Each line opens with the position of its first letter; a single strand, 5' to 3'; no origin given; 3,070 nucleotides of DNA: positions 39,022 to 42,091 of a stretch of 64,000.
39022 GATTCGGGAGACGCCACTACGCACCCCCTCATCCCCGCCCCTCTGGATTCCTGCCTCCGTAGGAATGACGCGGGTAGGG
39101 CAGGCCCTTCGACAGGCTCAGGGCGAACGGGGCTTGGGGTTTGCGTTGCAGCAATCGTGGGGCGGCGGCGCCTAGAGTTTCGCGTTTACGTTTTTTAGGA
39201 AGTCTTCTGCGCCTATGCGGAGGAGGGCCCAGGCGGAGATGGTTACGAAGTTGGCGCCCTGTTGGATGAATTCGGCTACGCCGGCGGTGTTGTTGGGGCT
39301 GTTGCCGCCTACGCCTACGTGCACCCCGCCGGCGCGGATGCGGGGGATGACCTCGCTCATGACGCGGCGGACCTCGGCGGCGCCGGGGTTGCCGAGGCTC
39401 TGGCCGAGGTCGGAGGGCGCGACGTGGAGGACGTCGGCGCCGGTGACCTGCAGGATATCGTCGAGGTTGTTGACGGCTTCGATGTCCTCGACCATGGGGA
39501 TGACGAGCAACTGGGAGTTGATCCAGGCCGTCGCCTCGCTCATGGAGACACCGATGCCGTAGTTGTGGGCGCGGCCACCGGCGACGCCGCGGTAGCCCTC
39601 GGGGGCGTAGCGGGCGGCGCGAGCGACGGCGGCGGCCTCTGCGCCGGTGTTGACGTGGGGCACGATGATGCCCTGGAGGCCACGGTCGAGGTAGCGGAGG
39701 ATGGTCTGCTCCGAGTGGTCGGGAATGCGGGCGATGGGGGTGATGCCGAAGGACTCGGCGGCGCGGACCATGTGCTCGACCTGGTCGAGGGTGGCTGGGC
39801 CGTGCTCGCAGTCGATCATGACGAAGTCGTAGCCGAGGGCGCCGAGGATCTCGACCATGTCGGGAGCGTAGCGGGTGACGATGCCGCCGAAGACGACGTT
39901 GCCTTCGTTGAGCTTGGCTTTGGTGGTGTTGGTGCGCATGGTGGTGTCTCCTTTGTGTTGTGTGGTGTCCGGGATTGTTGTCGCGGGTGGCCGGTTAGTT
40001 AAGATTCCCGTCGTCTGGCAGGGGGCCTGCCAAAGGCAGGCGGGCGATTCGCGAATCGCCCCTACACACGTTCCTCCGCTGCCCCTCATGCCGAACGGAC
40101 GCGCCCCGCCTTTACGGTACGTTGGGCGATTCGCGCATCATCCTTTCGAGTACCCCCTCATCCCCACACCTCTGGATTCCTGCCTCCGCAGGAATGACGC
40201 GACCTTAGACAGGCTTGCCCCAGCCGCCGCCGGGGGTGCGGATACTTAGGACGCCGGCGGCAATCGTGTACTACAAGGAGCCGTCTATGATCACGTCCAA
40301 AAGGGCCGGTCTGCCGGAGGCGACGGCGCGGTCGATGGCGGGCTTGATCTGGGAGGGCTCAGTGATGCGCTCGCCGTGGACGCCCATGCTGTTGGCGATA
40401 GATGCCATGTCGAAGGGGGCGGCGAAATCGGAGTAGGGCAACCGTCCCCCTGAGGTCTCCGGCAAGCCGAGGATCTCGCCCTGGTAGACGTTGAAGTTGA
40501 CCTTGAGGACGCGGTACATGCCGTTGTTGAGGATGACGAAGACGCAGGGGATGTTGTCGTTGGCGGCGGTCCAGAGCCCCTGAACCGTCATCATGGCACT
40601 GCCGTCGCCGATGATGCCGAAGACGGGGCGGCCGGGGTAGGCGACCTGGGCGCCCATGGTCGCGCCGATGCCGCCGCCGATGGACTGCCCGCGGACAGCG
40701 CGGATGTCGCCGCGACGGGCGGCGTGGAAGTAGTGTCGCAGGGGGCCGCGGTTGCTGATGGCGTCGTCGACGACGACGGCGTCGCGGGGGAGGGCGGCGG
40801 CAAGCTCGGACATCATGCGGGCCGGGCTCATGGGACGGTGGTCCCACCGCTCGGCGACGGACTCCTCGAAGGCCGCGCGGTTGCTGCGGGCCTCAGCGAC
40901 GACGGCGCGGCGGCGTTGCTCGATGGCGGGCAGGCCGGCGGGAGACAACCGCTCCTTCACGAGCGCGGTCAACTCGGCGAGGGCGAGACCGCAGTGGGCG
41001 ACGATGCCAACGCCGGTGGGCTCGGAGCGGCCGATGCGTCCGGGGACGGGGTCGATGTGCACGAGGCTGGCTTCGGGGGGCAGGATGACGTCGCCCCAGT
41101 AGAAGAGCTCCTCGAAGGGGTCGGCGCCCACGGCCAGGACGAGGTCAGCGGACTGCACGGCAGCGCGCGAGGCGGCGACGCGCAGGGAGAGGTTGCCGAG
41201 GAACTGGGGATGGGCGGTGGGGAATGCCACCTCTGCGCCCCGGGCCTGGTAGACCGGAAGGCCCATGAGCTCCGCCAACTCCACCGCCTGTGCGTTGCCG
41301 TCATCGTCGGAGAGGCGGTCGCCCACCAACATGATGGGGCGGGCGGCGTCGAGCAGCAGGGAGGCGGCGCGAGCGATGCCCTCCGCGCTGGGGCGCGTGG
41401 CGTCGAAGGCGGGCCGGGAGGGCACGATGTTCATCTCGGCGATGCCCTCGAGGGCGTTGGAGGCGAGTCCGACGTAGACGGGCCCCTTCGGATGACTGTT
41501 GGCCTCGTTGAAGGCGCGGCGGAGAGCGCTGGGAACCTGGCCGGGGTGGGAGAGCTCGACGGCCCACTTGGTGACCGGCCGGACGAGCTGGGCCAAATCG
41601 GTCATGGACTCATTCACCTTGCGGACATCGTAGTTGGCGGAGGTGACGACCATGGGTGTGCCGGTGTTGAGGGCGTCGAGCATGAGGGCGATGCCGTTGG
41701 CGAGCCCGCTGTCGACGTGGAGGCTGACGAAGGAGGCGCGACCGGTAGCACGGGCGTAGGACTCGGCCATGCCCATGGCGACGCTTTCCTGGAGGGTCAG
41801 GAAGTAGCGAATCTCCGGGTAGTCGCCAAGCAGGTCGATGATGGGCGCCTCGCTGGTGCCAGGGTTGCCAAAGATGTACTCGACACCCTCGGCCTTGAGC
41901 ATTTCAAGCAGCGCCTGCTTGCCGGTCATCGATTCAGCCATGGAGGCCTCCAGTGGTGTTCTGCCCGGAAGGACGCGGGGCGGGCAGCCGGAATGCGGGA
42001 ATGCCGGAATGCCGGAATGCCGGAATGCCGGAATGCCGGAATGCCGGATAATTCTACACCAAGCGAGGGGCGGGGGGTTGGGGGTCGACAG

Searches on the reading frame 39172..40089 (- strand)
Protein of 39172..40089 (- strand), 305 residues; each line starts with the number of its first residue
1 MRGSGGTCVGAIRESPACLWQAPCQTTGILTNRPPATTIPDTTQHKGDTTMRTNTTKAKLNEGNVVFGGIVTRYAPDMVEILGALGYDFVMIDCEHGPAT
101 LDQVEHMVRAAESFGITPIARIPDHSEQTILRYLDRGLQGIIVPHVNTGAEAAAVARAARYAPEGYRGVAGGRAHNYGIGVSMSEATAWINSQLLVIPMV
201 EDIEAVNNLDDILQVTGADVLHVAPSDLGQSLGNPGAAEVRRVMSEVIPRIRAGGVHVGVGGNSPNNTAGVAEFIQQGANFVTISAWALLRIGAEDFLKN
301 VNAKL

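Call 52: search_protein_families(library=pfam, proteins=[window:39172-40089:-], max_evalue=0.00001)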
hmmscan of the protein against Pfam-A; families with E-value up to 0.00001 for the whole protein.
window:39172-40089:- (305 aa): 1 family
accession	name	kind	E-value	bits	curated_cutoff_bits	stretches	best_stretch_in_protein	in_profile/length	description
PF03328.21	HpcH_HpaI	-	2.7e-25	89.4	25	1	75-283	10-210/221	HpcH/HpaI aldolase/citrate lyase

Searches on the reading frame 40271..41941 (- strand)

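Call 52: search_protein_families(library=pfam, proteins=[window:40271-41941:-], max_evalue=0.00001)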
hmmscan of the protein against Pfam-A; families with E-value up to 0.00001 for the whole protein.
window:40271-41941:- (556 aa): 3 families
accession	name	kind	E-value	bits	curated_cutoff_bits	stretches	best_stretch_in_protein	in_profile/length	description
PF02775.26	TPP_enzyme_C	-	7.1e-28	97.7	21.9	1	420-550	29-151/151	Thiamine pyrophosphate enzyme, C-terminal TPP binding domain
PF02776.23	TPP_enzyme_N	-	8.8e-28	96.9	26.8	1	5-113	1-109/119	Thiamine pyrophosphate enzyme, N-terminal TPP binding domain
PF00205.28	TPP_enzyme_M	-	7e-24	84.5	30.4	1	189-324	1-137/137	Thiamine pyrophosphate enzyme, central domain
